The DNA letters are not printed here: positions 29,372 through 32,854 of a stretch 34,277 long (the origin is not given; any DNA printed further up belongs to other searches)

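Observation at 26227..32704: Translationally coupled 3-gene redox operon: NfnB/GltD-ferredoxin-MvhD-HdrB(CCG) megafusion + fused HcnA/HcnB (PdhA/F/X)-like subunit + DAO flavoprotein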

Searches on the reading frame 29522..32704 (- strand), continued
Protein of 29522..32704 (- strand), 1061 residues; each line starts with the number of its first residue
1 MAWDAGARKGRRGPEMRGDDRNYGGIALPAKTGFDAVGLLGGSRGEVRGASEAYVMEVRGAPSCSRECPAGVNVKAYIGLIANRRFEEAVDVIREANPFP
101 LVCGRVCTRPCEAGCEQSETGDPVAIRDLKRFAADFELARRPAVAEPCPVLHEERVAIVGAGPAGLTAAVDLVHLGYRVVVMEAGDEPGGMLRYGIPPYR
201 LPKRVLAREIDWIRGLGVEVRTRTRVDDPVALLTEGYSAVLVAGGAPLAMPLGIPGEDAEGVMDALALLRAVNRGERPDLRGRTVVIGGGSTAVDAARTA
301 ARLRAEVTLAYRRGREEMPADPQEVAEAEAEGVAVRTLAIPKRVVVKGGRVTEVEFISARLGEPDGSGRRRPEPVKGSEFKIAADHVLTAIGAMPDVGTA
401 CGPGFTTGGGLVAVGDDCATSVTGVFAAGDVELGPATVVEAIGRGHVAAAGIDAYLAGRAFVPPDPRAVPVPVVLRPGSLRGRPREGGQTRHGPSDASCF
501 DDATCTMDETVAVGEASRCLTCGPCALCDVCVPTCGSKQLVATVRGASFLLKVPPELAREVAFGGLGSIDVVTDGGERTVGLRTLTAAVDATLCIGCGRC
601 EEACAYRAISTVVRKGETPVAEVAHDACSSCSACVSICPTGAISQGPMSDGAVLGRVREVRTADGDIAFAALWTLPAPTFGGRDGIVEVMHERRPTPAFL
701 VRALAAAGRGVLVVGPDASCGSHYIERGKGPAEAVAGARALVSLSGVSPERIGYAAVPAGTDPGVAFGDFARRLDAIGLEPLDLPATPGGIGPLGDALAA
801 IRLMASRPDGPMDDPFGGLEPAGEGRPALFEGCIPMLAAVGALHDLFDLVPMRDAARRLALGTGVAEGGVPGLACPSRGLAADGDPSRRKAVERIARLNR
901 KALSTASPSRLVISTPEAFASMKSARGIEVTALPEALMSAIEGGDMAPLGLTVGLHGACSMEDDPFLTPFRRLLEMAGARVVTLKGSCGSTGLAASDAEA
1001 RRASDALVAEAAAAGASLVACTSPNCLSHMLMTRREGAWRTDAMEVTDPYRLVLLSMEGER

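Call 11: find_encoding_contigs(protein=P0003, flank=8000, max_places=2)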
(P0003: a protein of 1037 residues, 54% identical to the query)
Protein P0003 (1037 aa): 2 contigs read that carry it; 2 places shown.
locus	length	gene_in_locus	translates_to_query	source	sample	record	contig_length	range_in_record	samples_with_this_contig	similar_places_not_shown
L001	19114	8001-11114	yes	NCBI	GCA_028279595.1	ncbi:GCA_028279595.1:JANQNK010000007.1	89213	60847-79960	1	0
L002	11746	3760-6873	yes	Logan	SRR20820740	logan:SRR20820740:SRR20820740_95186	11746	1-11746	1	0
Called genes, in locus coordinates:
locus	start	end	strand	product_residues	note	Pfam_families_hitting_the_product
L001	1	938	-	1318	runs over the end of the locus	-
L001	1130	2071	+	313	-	PF00005:ABC_tran, PF13304:AAA_21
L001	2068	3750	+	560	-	PF12679:ABC2_membrane_2, PF10633:NPCBM_assoc (faint)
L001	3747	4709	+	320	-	PF00005:ABC_tran, PF13304:AAA_21 (faint)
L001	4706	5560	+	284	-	PF12679:ABC2_membrane_2 (faint), PF12730:ABC2_membrane_4, PF10920:DUF2705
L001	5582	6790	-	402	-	PF22023:Pus10_THUMP_arc, PF21238:Pus10_C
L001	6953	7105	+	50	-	-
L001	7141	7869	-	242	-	-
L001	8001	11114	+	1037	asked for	PF14691:Fer4_20, PF07992:Pyr_redox_2, PF13450:NAD_binding_8 (weak), PF00037:Fer4 (weak), PF12837:Fer4_6 (weak), PF12838:Fer4_7, PF13187:Fer4_9 (weak), PF14697:Fer4_21, +8 more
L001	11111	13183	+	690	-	PF13510:Fer2_4, PF00070:Pyr_redox (faint), PF01494:FAD_binding_3 (weak), PF01946:Thi4 (faint), PF03486:HI0933_like (faint), PF07992:Pyr_redox_2, PF12831:FAD_oxidored (faint), PF04324:Fer2_BFD, +1 more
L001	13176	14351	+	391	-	PF00890:FAD_binding_2 (faint), PF01266:DAO, PF01494:FAD_binding_3 (faint), PF07992:Pyr_redox_2 (faint)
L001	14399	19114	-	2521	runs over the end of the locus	PF13620:CarboxypepD_reg, PF13715:CarbopepD_reg_2 (weak), PF13517:FG-GAP_3, PF13620:CarboxypepD_reg (weak), PF13517:FG-GAP_3, PF13570:Beta-prop_ACSF4 (weak), PF25292:Beta-prop_CGLA, PF07705:CARDB, +3 more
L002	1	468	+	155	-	?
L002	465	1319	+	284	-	PF12679:ABC2_membrane_2 (faint), PF12730:ABC2_membrane_4, PF10920:DUF2705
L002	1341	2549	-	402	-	PF22023:Pus10_THUMP_arc, PF21238:Pus10_C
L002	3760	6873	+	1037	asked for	PF14691:Fer4_20, PF07992:Pyr_redox_2, PF13450:NAD_binding_8 (weak), PF00037:Fer4 (weak), PF12837:Fer4_6 (weak), PF12838:Fer4_7, PF13187:Fer4_9 (weak), PF14697:Fer4_21, +8 more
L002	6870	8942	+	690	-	PF13510:Fer2_4, PF00070:Pyr_redox (faint), PF01494:FAD_binding_3 (weak), PF01946:Thi4 (faint), PF03486:HI0933_like (faint), PF07992:Pyr_redox_2, PF12831:FAD_oxidored (faint), PF04324:Fer2_BFD, +1 more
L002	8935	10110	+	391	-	PF00890:FAD_binding_2 (faint), PF01266:DAO, PF01494:FAD_binding_3 (faint), PF07992:Pyr_redox_2 (faint)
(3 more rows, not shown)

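Call 12: find_encoding_contigs(protein=P0005, flank=8000, max_places=2)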
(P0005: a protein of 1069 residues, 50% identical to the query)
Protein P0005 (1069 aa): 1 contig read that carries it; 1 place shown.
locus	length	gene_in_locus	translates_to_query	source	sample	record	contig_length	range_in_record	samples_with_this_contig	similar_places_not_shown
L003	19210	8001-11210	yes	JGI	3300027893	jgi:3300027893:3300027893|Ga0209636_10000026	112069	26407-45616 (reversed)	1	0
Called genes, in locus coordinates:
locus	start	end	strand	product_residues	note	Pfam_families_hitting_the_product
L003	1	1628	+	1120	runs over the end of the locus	PF04563:RNA_pol_Rpb2_1, PF04561:RNA_pol_Rpb2_2, PF04565:RNA_pol_Rpb2_3, PF04566:RNA_pol_Rpb2_4, PF04567:RNA_pol_Rpb2_5, PF00562:RNA_pol_Rpb2_6, PF04560:RNA_pol_Rpb2_7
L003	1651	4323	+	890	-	PF04997:RNA_pol_Rpb1_1, PF00623:RNA_pol_Rpb1_2, PF04983:RNA_pol_Rpb1_3, PF05000:RNA_pol_Rpb1_4, PF04998:RNA_pol_Rpb1_5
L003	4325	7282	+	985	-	PF04998:RNA_pol_Rpb1_5 (weak), PF14890:Intein_splicing, PF14528:LAGLIDADG_3, PF04998:RNA_pol_Rpb1_5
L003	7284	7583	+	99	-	PF01248:Ribosomal_L7Ae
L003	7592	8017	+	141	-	PF07650:KH_2 (faint), PF26594:KH_NusA_2nd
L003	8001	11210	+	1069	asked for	PF14691:Fer4_20, PF07992:Pyr_redox_2, PF13450:NAD_binding_8 (weak), PF13738:Pyr_redox_3 (weak), PF12838:Fer4_7, PF13187:Fer4_9 (weak), PF14697:Fer4_21, PF00037:Fer4 (weak), +6 more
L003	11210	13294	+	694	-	PF13510:Fer2_4, PF01494:FAD_binding_3 (weak), PF03486:HI0933_like (faint), PF07992:Pyr_redox_2, PF12831:FAD_oxidored (weak), PF04324:Fer2_BFD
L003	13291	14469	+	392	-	PF01266:DAO, PF01946:Thi4 (weak), PF07992:Pyr_redox_2 (faint)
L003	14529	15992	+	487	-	PF02934:GatB_N, PF02637:GatB_Yqey, PF09424:YqeY (weak)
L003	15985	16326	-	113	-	PF10107:Endonuc_Holl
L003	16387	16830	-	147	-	-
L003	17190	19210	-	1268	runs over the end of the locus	-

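Call 13: find_encoding_contigs(protein=P0032, flank=8000, max_places=2)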
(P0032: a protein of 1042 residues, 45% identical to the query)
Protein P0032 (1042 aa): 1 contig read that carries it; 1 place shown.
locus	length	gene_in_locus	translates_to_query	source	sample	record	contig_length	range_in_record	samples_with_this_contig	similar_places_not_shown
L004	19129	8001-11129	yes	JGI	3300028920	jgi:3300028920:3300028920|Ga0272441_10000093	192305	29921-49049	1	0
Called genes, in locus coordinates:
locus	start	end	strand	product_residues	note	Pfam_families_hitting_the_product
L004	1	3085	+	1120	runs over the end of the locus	PF04563:RNA_pol_Rpb2_1, PF04561:RNA_pol_Rpb2_2, PF04565:RNA_pol_Rpb2_3, PF04566:RNA_pol_Rpb2_4, PF04567:RNA_pol_Rpb2_5, PF00562:RNA_pol_Rpb2_6, PF04560:RNA_pol_Rpb2_7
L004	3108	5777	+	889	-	PF04997:RNA_pol_Rpb1_1, PF00623:RNA_pol_Rpb1_2, PF04983:RNA_pol_Rpb1_3, PF05000:RNA_pol_Rpb1_4, PF04998:RNA_pol_Rpb1_5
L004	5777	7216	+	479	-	PF04998:RNA_pol_Rpb1_5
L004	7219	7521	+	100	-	PF01248:Ribosomal_L7Ae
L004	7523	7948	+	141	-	PF07650:KH_2 (weak), PF26594:KH_NusA_2nd, PF13083:KH_KhpA-B (weak)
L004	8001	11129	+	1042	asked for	PF14691:Fer4_20, PF01266:DAO (weak), PF07992:Pyr_redox_2, PF13450:NAD_binding_8, PF13738:Pyr_redox_3 (weak), PF00037:Fer4 (weak), PF12837:Fer4_6 (weak), PF14697:Fer4_21, +10 more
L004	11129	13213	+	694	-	PF13510:Fer2_4, PF00070:Pyr_redox (faint), PF00890:FAD_binding_2 (faint), PF01134:GIDA (faint), PF01266:DAO (faint), PF07992:Pyr_redox_2, PF12831:FAD_oxidored (weak), PF04324:Fer2_BFD, +4 more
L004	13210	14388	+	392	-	PF01266:DAO, PF01946:Thi4 (weak), PF07992:Pyr_redox_2 (faint)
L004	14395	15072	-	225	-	PF00535:Glycos_transf_2, PF13641:Glyco_tranf_2_3 (weak)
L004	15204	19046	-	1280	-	PF13620:CarboxypepD_reg (faint), PF13115:YtkA (faint), PF02369:Big_1 (weak)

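Call 14: find_encoding_contigs(protein=P0072, flank=7000, max_places=1)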
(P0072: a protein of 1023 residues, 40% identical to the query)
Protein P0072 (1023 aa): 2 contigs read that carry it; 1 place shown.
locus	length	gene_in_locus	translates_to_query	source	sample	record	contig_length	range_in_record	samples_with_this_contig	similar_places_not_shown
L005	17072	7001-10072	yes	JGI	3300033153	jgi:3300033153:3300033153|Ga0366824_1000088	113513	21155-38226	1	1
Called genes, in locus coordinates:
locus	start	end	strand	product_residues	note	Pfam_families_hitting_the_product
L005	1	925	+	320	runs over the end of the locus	PF00890:FAD_binding_2 (faint), PF01266:DAO (faint), PF07992:Pyr_redox_2, PF12831:FAD_oxidored (weak), PF13738:Pyr_redox_3, PF00070:Pyr_redox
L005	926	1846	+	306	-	-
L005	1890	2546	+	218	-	PF01969:Ni_insertion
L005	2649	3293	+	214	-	PF01325:Fe_dep_repress, PF02742:Fe_dep_repr_C, PF04023:FeoA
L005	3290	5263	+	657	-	PF01926:MMR_HSR1, PF02421:FeoB_N, PF17910:FeoB_Cyto, PF07670:Gate, PF07664:FeoB_C, PF07670:Gate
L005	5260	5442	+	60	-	-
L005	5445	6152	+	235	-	PF02742:Fe_dep_repr_C, PF04023:FeoA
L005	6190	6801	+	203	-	PF00753:Lactamase_B, PF12706:Lactamase_B_2 (weak), PF00753:Lactamase_B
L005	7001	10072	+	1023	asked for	PF14691:Fer4_20, PF07992:Pyr_redox_2, PF13450:NAD_binding_8 (weak), PF12838:Fer4_7, PF14697:Fer4_21, PF00037:Fer4 (weak), PF02662:FlpD, PF02754:CCG (weak), +5 more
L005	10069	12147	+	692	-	PF13510:Fer2_4, PF00890:FAD_binding_2 (weak), PF01266:DAO (weak), PF01494:FAD_binding_3, PF01946:Thi4 (weak), PF07992:Pyr_redox_2, PF12831:FAD_oxidored, PF04324:Fer2_BFD, +5 more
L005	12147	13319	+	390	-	PF01266:DAO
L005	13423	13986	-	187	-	PF02870:Methyltransf_1N, PF01035:DNA_binding_1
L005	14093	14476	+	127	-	-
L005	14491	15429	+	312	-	PF03144:GTP_EFTU_D2 (weak)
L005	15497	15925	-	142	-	-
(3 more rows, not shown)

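Call 15: find_encoding_contigs(protein=P0077, flank=7000, max_places=1)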
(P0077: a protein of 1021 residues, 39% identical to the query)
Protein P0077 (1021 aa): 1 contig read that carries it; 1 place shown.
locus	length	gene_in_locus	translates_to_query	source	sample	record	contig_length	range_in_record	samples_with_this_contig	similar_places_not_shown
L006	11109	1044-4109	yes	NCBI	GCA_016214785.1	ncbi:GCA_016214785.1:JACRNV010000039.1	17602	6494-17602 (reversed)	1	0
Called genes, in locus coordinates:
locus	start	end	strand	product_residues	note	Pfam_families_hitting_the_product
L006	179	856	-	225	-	PF01930:Cas_Cas4 (faint)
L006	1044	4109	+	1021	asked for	PF14691:Fer4_20, PF00890:FAD_binding_2 (weak), PF07992:Pyr_redox_2, PF01593:Amino_oxidase (weak), PF13450:NAD_binding_8, PF13738:Pyr_redox_3, PF12838:Fer4_7, PF02662:FlpD, +11 more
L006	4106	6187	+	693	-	PF13510:Fer2_4, PF00070:Pyr_redox (faint), PF00890:FAD_binding_2, PF01494:FAD_binding_3, PF01946:Thi4 (weak), PF07992:Pyr_redox_2, PF12831:FAD_oxidored, PF04324:Fer2_BFD, +2 more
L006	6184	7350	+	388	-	PF01266:DAO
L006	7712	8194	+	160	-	PF04008:Adenosine_kin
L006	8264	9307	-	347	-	-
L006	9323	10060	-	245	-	PF06745:ATPase, PF13481:AAA_25 (weak)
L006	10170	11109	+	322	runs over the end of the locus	PF02830:V4R (weak), PF05763:DUF835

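Call 16: find_encoding_contigs(protein=P0089, flank=7000, max_places=1)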
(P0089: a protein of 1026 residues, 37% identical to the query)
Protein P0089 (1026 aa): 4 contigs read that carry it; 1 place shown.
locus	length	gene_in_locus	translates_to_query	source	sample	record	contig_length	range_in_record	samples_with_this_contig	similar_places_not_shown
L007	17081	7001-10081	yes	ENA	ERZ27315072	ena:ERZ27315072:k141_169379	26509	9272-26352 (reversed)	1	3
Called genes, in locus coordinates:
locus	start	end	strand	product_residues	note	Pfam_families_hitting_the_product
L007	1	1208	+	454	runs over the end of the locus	?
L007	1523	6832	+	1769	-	-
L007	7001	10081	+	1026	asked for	PF14691:Fer4_20, PF07992:Pyr_redox_2, PF13450:NAD_binding_8 (weak), PF00037:Fer4, PF12838:Fer4_7, PF13187:Fer4_9, PF14697:Fer4_21, PF02662:FlpD, +14 more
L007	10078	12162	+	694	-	PF13510:Fer2_4, PF00890:FAD_binding_2, PF01266:DAO (weak), PF01494:FAD_binding_3 (weak), PF01946:Thi4, PF07992:Pyr_redox_2, PF12831:FAD_oxidored, PF04324:Fer2_BFD, +6 more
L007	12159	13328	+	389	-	PF01266:DAO, PF03486:HI0933_like (faint), PF07992:Pyr_redox_2 (faint)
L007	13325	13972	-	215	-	PF05683:Fumerase_C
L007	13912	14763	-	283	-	PF05681:Fumerase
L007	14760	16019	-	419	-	PF09861:Lar_N, PF21113:LarA_C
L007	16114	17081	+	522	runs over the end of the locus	PF01565:FAD_binding_4, PF02913:FAD-oxidase_C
